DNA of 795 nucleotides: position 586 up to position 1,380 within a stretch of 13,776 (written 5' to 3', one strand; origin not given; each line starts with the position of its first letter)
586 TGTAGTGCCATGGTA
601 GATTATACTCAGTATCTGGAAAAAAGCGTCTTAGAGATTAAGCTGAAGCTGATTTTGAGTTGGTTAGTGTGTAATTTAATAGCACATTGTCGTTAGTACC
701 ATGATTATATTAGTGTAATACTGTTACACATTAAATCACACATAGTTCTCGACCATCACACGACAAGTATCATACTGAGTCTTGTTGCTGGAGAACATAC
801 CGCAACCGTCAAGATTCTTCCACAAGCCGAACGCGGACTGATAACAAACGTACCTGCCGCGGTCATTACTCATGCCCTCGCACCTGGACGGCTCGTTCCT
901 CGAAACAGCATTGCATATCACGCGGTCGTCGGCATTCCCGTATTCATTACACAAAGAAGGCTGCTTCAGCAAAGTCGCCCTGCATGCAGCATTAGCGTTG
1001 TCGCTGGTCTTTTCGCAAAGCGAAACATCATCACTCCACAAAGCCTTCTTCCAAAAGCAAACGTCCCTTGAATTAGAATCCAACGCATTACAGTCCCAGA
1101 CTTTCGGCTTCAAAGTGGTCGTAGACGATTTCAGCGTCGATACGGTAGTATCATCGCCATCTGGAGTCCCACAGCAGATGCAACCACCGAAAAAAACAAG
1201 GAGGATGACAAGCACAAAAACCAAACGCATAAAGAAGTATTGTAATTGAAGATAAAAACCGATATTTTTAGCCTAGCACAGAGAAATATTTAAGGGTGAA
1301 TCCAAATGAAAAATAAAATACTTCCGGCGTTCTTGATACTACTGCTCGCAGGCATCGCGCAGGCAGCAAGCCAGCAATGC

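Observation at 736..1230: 164-aa protein built from five tandem Cys-hairpin repeats (C-x11-13-C) behind an N-terminal 'GGCICCG' anchor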

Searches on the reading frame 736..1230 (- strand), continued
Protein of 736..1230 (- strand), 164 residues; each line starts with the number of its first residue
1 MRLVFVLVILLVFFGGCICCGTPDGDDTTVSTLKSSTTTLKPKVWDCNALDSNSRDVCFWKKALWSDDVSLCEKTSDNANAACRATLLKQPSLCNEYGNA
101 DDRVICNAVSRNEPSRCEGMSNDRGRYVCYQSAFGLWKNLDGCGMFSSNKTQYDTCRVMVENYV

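Call 85: search_solved_structures(query=A1, max_evalue=10)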
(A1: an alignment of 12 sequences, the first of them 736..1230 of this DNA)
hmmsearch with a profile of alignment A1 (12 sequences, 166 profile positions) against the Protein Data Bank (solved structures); distinct sequences matched with E-value up to 10: 2.
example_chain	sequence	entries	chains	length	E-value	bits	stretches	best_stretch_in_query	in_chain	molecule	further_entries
5ot1_A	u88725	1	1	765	0.12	15.3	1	4-42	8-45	Pullulanase type II, GH13 family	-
6hcg_P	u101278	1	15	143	0.74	12.7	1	1-70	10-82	Pullulanase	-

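Call 86: search_protein_families(library=pfam, alignment_id=A2, max_evalue=0.01)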
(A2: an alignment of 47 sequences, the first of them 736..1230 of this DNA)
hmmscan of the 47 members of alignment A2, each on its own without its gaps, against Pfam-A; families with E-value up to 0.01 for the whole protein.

A. member 1, window:736-1230:- (164 aa): 0 families

B. families by the number of members that match (of 47 scanned): 6 families
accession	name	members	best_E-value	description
PF21827.1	New_glue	1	3.6e-05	New glue protein family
PF01456.22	Mucin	1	0.00034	Mucin-like glycoprotein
PF24748.1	Galaxin_repeat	1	0.00062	Galaxin-like repeats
PF09716.15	ETRAMP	1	0.0028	Malarial early transcribed membrane protein (ETRAMP)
PF05818.17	TraT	1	0.0032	Enterobacterial TraT complement resistance protein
PF18895.5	T4SS_pilin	1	0.0034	Type IV secretion system pilin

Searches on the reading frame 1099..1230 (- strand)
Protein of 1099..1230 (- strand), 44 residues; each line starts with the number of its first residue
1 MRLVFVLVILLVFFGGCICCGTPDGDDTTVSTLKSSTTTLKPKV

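Call 71: search_protein_families(library=ncbifam, proteins=[window:1099-1230:-], max_evalue=10)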
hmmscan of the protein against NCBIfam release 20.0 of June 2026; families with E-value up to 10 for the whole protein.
seq(44 aa): 0 families
